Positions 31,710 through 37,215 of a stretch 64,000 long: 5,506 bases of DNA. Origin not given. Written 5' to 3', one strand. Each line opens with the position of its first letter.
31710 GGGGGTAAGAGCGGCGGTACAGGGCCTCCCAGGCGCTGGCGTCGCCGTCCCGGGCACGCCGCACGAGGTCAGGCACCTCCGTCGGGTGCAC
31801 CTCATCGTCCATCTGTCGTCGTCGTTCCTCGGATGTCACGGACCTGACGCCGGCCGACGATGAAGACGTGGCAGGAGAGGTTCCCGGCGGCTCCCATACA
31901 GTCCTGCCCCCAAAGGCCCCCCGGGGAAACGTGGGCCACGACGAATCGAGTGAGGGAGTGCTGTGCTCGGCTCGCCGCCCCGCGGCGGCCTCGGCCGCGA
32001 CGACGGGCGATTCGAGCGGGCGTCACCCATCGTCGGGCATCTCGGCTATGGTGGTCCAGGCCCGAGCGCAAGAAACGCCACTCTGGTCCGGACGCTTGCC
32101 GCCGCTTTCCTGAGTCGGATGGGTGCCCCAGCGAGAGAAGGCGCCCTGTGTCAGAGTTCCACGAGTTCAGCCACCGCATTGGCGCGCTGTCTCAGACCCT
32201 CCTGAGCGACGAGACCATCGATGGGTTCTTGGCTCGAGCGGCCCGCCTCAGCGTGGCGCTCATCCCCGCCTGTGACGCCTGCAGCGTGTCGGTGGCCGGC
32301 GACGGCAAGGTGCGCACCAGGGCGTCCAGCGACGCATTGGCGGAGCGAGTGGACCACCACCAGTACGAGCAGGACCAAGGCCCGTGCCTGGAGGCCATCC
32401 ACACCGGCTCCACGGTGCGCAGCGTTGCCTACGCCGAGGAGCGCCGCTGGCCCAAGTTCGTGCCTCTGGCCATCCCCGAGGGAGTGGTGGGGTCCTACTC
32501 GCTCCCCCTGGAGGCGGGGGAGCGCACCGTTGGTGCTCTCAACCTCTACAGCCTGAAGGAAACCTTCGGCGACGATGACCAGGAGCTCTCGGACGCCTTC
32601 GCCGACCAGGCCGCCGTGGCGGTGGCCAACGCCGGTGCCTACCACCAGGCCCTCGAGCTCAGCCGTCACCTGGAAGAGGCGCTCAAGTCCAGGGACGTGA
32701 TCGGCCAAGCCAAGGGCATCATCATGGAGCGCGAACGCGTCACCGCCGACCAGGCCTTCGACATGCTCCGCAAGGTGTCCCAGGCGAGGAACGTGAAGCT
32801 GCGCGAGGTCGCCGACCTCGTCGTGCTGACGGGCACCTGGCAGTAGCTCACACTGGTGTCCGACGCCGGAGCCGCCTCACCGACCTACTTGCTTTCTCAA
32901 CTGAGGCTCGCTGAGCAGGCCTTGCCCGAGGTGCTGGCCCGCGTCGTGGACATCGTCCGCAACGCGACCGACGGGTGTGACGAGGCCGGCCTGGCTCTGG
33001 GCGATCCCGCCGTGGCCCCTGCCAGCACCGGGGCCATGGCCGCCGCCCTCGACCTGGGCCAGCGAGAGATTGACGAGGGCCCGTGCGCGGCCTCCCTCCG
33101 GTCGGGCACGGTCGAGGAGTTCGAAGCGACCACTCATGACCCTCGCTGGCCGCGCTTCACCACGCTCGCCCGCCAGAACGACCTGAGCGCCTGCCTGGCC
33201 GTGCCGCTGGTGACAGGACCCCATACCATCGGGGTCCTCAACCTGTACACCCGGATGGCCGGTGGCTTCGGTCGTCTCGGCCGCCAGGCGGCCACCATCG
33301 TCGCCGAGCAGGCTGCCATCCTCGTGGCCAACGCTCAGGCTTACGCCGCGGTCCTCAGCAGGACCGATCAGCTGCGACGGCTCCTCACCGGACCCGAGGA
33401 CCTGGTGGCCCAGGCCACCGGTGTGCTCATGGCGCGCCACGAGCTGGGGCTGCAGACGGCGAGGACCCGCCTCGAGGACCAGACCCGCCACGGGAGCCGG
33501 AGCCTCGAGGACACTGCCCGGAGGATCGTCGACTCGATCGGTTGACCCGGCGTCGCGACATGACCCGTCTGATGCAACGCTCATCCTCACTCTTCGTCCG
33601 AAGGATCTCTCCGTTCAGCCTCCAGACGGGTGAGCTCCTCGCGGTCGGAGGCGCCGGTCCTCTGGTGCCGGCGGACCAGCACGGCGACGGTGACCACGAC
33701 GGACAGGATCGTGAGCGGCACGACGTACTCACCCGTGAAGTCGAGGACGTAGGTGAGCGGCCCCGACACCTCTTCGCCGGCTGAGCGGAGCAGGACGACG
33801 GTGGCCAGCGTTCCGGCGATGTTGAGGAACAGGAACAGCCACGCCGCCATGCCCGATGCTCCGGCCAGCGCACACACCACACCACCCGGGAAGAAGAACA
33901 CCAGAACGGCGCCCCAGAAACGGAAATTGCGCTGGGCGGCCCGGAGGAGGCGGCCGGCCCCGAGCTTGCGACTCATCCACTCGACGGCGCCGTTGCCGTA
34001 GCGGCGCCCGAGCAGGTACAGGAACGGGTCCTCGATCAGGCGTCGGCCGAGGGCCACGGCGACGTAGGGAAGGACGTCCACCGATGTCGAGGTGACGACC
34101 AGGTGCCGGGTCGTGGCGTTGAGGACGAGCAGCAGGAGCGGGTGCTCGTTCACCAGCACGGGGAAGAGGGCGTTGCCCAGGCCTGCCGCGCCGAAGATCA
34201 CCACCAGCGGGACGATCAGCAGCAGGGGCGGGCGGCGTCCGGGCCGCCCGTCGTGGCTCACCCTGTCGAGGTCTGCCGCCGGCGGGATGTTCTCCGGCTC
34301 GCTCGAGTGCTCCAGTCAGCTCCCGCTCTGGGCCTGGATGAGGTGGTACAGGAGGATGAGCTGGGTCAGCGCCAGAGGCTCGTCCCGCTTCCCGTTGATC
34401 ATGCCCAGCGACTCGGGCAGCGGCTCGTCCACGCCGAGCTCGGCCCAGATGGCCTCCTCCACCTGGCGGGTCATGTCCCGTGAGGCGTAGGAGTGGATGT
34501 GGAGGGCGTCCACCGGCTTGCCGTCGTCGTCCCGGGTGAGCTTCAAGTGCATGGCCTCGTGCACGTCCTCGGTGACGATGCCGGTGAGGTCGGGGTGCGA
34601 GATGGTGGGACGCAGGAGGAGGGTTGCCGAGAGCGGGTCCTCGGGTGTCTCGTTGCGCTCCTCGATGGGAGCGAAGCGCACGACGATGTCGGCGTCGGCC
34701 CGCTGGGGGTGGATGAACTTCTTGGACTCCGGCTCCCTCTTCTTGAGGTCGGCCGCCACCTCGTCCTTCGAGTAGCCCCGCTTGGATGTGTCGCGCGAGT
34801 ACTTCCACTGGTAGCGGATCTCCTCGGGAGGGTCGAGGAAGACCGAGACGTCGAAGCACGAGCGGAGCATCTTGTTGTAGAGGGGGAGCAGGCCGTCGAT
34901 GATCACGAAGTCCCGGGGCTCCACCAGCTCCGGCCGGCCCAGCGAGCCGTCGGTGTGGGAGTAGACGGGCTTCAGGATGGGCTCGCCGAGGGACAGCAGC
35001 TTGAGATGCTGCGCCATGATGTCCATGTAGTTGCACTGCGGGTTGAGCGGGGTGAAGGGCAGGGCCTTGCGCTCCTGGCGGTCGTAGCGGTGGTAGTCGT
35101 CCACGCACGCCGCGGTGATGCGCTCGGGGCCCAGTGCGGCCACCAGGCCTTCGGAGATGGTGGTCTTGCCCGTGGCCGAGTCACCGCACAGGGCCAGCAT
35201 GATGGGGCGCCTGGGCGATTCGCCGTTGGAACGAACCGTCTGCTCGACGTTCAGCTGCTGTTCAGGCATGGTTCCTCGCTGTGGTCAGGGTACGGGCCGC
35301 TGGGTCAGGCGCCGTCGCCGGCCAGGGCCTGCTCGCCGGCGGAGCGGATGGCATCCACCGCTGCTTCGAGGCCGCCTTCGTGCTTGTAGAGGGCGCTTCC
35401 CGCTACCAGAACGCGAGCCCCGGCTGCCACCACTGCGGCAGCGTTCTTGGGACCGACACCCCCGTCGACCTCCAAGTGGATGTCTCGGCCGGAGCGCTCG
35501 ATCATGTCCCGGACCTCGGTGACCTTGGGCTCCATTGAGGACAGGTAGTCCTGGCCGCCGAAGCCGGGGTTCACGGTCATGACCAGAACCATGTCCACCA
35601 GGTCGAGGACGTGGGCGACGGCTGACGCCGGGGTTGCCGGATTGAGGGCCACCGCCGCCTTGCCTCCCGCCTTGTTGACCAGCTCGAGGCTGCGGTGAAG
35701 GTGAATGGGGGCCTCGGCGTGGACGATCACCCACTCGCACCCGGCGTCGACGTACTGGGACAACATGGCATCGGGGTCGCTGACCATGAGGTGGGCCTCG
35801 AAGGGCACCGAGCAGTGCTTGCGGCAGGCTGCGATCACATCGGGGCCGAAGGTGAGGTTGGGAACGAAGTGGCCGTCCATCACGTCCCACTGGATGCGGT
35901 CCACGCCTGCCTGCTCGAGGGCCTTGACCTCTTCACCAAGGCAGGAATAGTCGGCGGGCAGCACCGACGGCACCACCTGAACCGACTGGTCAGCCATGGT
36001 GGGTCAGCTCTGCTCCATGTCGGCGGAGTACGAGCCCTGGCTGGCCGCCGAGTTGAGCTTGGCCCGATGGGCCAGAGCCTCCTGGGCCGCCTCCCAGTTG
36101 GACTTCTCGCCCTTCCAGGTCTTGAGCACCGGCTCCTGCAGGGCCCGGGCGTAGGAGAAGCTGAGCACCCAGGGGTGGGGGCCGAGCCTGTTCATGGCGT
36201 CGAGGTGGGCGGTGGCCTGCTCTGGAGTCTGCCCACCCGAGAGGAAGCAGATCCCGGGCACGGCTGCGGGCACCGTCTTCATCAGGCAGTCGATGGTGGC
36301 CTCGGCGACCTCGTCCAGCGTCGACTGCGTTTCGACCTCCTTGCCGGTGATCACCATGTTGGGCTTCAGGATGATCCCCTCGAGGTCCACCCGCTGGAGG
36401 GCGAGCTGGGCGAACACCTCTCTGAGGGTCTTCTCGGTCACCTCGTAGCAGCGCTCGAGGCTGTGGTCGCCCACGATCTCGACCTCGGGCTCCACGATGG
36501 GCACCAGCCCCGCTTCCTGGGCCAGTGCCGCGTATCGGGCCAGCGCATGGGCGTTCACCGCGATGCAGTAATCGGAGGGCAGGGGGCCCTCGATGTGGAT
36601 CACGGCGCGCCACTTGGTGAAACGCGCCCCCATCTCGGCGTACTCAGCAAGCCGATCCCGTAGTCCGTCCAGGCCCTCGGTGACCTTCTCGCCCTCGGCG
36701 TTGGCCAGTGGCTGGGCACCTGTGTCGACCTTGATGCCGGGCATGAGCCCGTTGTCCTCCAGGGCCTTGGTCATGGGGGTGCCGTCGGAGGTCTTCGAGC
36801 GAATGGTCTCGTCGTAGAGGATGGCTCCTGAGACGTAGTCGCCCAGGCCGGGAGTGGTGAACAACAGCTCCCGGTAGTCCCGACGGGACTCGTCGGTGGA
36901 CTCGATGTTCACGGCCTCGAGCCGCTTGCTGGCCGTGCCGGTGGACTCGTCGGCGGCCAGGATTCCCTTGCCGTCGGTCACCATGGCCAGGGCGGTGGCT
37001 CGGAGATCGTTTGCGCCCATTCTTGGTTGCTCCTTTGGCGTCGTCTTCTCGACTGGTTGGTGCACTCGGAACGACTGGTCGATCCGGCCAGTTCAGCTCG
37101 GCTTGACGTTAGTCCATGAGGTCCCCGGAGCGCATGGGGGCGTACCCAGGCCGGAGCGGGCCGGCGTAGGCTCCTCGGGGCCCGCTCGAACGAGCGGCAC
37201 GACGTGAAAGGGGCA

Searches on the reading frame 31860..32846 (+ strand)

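Call 55: search_protein_families(library=pfam, proteins=[window:31860-32846:+], max_evalue=0.001)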
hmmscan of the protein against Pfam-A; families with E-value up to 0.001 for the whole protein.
window:31860-32846:+ (328 aa): 4 families
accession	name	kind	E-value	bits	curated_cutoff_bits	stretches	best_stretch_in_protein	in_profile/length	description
PF03861.19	ANTAR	-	6.3e-22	77.5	27.3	1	270-322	2-54/54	ANTAR domain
PF13185.12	GAF_2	-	4.9e-12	46.7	28.6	1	119-255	3-135/136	GAF domain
PF01590.32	GAF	-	6.6e-09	36.8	22.4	1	137-255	18-133/133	GAF domain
PF13492.12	GAF_3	-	2.1e-07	31.8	27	1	123-257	5-129/129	GAF domain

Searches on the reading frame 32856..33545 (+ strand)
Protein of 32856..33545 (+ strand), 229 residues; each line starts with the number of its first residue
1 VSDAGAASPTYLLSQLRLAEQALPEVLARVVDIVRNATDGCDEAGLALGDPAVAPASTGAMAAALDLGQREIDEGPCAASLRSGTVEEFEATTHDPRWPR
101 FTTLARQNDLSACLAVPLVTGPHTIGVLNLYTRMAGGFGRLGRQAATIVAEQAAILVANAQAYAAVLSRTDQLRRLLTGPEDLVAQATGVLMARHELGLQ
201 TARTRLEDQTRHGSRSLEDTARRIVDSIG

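Call 55: search_protein_families(library=pfam, proteins=[window:32856-33545:+], max_evalue=0.001)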
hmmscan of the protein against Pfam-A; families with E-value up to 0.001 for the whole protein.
window:32856-33545:+ (229 aa): 4 families
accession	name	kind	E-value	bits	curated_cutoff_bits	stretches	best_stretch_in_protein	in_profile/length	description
PF13185.12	GAF_2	-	1.9e-11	44.7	28.6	1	22-157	3-135/136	GAF domain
PF01590.32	GAF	-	8.6e-09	36.5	22.4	1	24-155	3-131/133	GAF domain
PF03861.19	ANTAR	-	8.3e-08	32.3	27.3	1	182-225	11-54/54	ANTAR domain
PF13492.12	GAF_3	-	0.00014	22.7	27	1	110-159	80-129/129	GAF domain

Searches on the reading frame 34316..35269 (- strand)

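Call 55: search_protein_families(library=pfam, proteins=[window:34316-35269:-], max_evalue=0.001)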
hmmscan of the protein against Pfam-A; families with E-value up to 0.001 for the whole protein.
window:34316-35269:- (317 aa): 1 family
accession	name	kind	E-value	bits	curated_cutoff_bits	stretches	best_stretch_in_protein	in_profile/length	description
PF00485.24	PRK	-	2e-35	122.8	22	1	25-201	2-191/196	Phosphoribulokinase / Uridine kinase family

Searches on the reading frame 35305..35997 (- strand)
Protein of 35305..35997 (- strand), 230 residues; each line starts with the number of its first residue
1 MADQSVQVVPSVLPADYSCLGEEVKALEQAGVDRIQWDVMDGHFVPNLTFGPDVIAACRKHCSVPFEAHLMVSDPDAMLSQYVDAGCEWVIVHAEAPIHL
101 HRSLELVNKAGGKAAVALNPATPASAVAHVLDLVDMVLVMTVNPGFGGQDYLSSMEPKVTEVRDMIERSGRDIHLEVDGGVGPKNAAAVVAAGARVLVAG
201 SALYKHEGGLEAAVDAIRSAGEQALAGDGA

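Call 55: search_protein_families(library=pfam, proteins=[window:35305-35997:-], max_evalue=0.001)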
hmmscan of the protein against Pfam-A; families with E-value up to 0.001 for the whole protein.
window:35305-35997:- (230 aa): 1 family
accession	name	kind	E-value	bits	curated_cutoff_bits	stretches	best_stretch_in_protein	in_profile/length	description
PF00834.25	Ribul_P_3_epim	-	4.1e-70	235.6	21.1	1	8-204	2-198/198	Ribulose-phosphate 3 epimerase family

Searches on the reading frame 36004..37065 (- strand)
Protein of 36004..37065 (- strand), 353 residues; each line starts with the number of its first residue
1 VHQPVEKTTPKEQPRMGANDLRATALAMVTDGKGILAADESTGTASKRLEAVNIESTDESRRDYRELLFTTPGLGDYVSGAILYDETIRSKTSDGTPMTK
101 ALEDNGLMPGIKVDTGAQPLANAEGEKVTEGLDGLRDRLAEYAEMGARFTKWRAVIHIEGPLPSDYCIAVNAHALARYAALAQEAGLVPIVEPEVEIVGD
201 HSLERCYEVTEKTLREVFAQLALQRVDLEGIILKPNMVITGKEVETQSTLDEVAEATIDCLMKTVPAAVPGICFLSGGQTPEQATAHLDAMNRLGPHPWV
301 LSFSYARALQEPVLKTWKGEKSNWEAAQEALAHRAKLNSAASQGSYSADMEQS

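Call 55: search_protein_families(library=pfam, proteins=[window:36004-37065:-], max_evalue=0.001)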
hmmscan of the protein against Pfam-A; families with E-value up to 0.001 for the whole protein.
window:36004-37065:- (353 aa): 1 family
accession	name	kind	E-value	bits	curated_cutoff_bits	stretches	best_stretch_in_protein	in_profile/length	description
PF00274.25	Glycolytic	-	1.2e-133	445.7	22.2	1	21-351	2-334/349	Fructose-bisphosphate aldolase class-I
